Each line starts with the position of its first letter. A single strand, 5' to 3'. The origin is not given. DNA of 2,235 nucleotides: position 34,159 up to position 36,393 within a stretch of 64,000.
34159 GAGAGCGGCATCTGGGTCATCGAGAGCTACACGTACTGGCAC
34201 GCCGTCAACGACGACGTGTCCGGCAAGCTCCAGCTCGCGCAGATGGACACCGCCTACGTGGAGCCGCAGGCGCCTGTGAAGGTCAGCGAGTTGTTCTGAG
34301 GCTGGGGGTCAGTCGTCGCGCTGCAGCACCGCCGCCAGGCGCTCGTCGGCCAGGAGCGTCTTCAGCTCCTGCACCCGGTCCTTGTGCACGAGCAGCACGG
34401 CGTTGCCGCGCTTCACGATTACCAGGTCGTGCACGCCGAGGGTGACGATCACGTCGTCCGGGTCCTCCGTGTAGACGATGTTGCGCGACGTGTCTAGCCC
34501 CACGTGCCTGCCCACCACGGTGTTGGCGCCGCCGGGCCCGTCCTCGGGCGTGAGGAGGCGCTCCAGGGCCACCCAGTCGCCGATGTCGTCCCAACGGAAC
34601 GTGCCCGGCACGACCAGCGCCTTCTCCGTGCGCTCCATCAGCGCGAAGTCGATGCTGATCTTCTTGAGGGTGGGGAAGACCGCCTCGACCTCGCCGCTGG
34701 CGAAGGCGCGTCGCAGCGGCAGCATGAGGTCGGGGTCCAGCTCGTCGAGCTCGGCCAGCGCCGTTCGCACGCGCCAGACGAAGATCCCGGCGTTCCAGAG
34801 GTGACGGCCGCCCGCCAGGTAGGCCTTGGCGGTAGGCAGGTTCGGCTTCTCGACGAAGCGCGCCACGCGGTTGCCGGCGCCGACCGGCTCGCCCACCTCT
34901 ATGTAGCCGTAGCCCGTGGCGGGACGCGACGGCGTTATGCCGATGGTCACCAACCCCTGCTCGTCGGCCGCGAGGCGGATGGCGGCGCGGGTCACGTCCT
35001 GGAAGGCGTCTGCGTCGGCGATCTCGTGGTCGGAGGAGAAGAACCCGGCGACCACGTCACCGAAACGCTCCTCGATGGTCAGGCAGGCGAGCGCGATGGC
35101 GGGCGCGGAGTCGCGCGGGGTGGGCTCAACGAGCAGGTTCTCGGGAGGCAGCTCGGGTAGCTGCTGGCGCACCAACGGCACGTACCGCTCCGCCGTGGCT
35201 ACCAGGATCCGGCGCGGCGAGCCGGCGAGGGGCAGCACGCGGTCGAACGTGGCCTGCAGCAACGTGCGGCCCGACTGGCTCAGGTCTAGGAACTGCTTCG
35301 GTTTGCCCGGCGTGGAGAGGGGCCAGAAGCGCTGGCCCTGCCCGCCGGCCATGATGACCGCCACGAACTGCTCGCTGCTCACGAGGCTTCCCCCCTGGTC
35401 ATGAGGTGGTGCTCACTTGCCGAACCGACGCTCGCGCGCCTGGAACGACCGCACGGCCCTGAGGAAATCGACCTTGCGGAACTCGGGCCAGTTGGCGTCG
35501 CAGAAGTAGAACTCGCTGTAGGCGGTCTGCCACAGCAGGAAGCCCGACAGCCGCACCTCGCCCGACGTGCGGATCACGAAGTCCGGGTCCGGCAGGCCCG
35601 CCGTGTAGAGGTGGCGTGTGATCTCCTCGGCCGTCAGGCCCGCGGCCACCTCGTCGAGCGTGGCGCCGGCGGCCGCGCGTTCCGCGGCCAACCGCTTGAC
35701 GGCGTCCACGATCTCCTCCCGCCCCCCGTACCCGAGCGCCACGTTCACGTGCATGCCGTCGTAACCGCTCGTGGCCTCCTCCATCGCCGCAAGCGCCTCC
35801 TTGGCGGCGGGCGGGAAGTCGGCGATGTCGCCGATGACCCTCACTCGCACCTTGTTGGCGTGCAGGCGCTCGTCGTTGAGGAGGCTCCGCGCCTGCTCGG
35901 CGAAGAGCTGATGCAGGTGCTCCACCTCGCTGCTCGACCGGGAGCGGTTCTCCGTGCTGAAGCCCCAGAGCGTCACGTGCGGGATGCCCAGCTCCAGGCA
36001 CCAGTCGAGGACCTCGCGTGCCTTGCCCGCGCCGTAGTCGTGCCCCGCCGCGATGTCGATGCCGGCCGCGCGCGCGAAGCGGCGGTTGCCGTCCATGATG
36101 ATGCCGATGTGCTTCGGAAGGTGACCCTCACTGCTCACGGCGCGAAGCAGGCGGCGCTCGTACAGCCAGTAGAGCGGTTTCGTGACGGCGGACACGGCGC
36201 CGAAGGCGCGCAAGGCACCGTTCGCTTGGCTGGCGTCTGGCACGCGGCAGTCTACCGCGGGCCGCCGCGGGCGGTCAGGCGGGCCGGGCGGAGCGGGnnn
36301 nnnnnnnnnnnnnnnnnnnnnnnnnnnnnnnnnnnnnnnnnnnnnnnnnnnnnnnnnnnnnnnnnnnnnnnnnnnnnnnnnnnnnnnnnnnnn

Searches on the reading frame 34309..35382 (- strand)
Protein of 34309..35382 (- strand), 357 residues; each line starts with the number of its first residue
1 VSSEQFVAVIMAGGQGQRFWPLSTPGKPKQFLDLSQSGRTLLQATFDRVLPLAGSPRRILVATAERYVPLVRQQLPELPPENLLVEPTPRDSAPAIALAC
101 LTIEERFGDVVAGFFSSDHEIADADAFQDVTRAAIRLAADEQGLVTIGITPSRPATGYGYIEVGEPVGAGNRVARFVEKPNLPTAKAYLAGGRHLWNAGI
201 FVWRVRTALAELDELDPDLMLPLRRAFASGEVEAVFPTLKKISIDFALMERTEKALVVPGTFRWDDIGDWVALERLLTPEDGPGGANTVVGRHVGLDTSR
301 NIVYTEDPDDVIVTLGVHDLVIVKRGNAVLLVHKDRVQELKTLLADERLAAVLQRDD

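Call 17: search_protein_families(library=pfam, proteins=[window:34309-35382:-], max_evalue=0.001)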
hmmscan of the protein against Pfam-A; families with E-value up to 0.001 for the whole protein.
window:34309-35382:- (357 aa): 3 families
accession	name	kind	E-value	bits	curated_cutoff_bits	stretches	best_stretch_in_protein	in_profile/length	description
PF00483.29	NTP_transferase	-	1.1e-39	137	21.2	1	8-274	2-236/245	Nucleotidyl transferase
PF22640.1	ManC_GMP_beta-helix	-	2e-14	53.7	27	1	291-343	1-51/55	MannoseP isomerase/GMP-like beta-helix domain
PF12804.13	NTP_transf_3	-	8e-08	33.1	27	1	8-100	1-78/160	MobA-like NTP transferase domain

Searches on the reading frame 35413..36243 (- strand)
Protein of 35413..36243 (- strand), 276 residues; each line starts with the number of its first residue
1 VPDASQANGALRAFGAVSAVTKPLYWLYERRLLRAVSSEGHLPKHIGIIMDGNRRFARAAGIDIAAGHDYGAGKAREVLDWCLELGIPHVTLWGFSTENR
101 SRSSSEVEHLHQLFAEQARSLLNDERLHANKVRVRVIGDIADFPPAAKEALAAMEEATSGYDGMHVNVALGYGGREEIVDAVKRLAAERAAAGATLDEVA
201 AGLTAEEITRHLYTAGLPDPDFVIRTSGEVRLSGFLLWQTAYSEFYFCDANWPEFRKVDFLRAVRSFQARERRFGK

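Call 17: search_protein_families(library=pfam, proteins=[window:35413-36243:-], max_evalue=0.001)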
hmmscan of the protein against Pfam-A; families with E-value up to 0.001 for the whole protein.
window:35413-36243:- (276 aa): 1 family
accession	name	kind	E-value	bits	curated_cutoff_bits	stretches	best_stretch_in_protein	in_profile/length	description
PF01255.24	Prenyltransf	-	1.9e-77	260.1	27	1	49-275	1-219/219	Putative undecaprenyl diphosphate synthase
